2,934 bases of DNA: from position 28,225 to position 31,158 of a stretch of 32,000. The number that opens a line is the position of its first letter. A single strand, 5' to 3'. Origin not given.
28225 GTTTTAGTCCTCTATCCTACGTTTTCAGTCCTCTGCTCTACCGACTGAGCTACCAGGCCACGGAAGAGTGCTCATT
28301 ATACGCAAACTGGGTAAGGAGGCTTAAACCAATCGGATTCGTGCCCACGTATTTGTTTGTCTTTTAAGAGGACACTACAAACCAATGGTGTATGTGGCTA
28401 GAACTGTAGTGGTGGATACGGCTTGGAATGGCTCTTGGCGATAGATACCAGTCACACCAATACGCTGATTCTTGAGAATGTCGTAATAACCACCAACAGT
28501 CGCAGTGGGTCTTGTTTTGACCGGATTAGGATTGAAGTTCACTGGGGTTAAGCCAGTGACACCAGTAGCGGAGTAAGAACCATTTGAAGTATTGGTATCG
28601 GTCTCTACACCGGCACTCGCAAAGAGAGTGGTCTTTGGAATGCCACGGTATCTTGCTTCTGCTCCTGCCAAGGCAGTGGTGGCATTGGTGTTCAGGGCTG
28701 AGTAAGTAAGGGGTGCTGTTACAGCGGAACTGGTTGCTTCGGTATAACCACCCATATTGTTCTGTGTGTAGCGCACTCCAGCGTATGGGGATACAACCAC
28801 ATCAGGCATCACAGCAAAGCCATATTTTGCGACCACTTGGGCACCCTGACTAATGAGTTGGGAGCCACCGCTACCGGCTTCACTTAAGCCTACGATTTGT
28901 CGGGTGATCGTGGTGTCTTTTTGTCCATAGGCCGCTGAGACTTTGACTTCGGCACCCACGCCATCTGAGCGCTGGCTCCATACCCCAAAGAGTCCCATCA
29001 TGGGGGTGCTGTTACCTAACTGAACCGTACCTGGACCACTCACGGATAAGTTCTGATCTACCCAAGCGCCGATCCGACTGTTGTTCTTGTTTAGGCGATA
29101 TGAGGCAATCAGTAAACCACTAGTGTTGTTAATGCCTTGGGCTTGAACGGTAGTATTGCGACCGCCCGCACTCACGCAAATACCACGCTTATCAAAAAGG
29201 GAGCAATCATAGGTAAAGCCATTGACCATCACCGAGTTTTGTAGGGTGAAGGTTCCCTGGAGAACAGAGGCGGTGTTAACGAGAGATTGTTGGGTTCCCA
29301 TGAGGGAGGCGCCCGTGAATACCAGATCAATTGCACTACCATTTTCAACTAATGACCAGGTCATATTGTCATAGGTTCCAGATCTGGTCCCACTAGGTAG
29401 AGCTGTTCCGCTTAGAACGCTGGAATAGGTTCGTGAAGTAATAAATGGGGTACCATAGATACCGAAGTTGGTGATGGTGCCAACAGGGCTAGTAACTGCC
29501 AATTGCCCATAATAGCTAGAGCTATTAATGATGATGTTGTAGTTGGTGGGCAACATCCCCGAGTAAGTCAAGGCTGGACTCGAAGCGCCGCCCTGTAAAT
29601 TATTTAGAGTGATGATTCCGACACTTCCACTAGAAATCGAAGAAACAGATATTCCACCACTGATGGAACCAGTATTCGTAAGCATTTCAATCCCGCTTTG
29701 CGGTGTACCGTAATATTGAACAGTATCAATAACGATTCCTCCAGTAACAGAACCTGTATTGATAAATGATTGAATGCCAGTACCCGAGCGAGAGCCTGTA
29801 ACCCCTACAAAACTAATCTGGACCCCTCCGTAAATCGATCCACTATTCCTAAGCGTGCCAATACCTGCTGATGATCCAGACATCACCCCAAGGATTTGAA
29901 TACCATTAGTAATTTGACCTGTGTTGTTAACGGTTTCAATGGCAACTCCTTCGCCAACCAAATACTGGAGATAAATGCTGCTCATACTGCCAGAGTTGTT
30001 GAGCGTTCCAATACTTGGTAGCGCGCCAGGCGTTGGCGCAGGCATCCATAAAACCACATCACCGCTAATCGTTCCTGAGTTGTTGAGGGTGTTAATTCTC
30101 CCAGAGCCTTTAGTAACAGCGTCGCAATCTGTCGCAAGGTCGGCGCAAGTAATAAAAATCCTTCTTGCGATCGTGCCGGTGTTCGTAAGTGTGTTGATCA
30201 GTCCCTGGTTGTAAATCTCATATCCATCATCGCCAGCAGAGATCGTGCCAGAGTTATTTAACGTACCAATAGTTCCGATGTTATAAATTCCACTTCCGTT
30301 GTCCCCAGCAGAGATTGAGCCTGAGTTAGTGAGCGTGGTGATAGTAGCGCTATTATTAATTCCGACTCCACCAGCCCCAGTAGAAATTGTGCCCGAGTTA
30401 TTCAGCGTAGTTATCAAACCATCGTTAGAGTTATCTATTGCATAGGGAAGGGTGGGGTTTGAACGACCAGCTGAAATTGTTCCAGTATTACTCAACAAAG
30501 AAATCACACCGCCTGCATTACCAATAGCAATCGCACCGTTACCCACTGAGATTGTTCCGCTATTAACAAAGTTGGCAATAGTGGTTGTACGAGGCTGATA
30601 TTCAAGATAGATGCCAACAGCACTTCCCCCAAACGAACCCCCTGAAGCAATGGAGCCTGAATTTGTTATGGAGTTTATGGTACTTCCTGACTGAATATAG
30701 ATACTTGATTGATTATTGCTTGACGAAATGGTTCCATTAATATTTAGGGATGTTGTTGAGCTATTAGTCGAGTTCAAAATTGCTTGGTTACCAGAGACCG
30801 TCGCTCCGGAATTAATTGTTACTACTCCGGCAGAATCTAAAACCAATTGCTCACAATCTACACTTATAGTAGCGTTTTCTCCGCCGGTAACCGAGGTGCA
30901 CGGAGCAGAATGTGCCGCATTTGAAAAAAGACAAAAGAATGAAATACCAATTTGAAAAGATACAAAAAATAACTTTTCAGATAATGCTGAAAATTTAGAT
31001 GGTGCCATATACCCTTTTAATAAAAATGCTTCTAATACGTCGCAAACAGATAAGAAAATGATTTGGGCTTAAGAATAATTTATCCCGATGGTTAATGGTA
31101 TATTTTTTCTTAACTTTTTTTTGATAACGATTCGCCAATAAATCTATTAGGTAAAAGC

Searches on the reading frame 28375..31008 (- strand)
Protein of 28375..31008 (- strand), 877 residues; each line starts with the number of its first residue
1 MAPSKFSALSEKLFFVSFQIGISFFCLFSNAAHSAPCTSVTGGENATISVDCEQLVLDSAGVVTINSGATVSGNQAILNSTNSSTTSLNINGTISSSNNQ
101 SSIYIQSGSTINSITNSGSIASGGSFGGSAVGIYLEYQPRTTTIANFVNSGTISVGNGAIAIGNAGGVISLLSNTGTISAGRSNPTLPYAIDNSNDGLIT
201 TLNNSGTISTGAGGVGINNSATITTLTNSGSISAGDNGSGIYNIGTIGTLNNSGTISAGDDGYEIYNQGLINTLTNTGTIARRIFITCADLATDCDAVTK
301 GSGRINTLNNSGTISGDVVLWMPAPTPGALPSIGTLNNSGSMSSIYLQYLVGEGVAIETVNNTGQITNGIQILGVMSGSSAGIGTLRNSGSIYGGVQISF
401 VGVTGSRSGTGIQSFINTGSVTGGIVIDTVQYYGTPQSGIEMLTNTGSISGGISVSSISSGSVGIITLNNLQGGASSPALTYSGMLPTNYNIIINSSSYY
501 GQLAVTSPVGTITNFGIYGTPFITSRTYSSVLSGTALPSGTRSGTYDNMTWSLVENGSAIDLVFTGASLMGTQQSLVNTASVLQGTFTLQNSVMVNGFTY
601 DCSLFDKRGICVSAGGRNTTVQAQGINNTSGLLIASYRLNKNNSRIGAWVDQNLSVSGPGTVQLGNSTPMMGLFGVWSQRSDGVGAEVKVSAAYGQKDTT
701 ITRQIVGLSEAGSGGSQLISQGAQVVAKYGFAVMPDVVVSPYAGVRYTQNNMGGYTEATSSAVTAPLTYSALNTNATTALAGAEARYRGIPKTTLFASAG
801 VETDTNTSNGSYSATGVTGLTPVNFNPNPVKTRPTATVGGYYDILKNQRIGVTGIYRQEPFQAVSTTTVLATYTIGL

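Call 107: search_protein_families(library=pfam, proteins=[window:28375-31008:-], max_evalue=0.001)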
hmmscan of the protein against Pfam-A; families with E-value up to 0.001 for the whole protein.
window:28375-31008:- (877 aa): 1 family
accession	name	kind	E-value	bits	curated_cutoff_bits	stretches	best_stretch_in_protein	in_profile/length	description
PF03797.25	Autotransporter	-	1.9e-09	38.1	26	1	642-851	38-251/255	Autotransporter beta-domain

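Call 111: find_encoding_contigs(protein=window:28375-31008:-, flank=8000, max_places=6)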
Protein window:28375-31008:- (877 aa): 3 contigs read that carry it; 2 places shown.
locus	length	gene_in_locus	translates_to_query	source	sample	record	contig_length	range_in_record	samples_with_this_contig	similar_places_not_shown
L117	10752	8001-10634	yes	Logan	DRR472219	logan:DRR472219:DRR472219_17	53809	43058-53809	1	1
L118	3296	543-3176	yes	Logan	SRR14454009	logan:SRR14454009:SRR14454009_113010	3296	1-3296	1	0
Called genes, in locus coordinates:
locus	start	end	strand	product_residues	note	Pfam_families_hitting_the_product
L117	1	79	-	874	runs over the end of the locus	PF01751:Toprim, PF01131:Topoisom_bac, PF13342:Toprim_Crpt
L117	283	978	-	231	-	PF02481:DNA_processg_A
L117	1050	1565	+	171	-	PF01327:Pep_deformylase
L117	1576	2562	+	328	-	PF00551:Formyl_trans_N, PF02911:Formyl_trans_C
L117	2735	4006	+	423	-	PF01029:NusB, PF22458:RsmF-B_ferredox, PF01189:Methyltr_RsmB-F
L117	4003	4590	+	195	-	PF14334:DUF4390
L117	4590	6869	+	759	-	PF00672:HAMP, PF00512:HisKA, PF02518:HATPase_c, PF13581:HATPase_c_2 (weak)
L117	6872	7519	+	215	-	PF00072:Response_reg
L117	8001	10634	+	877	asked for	PF03797:Autotransporter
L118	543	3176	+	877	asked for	PF03797:Autotransporter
